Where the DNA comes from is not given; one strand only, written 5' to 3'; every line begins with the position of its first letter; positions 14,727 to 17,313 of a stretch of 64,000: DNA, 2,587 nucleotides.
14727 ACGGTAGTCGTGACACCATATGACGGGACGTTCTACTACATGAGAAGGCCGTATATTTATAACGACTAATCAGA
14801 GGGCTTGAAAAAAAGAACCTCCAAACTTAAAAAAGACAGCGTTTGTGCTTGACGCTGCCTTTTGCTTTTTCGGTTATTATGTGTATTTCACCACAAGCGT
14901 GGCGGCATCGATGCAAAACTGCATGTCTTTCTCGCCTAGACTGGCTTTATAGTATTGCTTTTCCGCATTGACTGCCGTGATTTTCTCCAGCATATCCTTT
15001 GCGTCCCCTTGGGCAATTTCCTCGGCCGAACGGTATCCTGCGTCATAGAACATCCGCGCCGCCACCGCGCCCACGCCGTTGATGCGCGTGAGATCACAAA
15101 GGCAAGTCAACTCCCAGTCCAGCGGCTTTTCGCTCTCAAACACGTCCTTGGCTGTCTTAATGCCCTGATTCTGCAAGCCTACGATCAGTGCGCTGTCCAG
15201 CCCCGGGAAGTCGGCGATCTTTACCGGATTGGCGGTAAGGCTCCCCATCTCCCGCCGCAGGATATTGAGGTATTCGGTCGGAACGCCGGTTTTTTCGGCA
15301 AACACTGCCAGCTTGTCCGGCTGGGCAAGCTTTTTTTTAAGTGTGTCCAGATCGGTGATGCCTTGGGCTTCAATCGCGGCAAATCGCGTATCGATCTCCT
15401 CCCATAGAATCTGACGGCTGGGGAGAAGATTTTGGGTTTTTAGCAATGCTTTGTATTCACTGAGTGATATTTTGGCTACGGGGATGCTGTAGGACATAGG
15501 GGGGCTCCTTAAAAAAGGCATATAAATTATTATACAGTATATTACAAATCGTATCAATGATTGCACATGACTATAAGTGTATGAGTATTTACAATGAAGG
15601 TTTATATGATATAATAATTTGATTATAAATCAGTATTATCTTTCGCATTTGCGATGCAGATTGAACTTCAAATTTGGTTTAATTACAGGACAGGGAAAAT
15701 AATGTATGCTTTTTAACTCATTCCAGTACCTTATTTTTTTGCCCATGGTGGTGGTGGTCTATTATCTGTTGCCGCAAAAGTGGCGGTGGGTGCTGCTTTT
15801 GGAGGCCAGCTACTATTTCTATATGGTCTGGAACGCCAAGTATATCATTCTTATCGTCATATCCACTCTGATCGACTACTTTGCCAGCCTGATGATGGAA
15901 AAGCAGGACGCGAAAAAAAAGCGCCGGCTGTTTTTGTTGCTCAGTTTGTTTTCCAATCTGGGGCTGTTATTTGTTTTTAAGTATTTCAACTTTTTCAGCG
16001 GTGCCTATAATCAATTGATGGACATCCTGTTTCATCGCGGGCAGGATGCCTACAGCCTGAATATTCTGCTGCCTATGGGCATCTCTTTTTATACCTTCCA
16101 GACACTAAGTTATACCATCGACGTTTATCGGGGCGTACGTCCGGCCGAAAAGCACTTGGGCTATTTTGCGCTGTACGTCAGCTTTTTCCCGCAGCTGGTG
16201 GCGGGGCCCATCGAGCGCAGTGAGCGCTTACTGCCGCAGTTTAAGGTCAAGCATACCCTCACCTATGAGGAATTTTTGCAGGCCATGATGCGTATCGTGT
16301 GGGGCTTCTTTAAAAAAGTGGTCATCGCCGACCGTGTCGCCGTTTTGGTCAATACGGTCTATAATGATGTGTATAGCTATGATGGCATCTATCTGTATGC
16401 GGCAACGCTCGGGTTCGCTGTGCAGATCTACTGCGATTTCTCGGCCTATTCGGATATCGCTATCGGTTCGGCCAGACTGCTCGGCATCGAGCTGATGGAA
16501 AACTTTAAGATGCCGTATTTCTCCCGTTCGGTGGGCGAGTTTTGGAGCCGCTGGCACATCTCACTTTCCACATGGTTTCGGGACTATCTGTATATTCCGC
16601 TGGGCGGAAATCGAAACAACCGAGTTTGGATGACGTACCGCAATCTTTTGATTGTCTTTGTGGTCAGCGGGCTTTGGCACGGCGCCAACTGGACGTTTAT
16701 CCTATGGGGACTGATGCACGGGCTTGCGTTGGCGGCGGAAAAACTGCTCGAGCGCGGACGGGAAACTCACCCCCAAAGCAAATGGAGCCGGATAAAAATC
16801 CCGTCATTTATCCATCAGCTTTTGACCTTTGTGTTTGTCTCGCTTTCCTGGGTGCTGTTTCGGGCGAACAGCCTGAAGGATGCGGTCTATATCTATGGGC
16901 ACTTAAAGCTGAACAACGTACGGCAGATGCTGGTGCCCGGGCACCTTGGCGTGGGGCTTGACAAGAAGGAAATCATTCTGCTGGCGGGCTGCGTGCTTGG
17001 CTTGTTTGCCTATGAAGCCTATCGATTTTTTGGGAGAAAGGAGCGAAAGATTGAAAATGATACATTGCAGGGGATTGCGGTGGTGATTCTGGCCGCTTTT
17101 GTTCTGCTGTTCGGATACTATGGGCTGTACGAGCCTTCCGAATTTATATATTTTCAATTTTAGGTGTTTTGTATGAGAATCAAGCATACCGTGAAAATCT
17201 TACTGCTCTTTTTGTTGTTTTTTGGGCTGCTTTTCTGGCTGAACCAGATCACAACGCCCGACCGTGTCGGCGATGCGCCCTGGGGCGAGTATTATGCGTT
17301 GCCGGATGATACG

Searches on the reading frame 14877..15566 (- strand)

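Call 23: search_protein_families(library=pfam, proteins=[window:14877-15566:-], max_evalue=0.001)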
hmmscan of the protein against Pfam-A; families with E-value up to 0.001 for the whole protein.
window:14877-15566:- (229 aa): 5 families
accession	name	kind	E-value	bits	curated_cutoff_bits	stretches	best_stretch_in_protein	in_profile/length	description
PF14229.12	DUF4332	-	7.1e-12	46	23.2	1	153-218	49-115/122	Domain of unknown function (DUF4332)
PF10391.15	DNA_pol_lambd_f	-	1.8e-08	34.5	29.8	1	159-187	3-32/51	Fingers domain of DNA polymerase lambda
PF14520.12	HHH_5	-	7.1e-08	33.3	27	1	158-199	3-43/57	Helix-hairpin-helix domain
PF25453.1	DUF7898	-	1.1e-07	32.6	27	1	156-226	3-73/80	Domain of unknown function (DUF7898)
PF11731.14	Cdd1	-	0.0002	21.9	25.5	1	156-203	5-52/86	Pathogenicity locus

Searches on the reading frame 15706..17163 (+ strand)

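Call 23: search_protein_families(library=pfam, proteins=[window:15706-17163:+], max_evalue=0.001)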
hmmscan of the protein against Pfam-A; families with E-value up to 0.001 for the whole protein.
window:15706-17163:+ (485 aa): 2 families
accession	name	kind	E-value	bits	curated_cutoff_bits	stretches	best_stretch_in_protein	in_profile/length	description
PF03062.24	MBOAT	-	3.6e-28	99.3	27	1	150-371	80-320/337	MBOAT, membrane-bound O-acyltransferase family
PF13813.11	MBOAT_2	-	3e-05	24.7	25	1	267-327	5-66/85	Membrane bound O-acyl transferase family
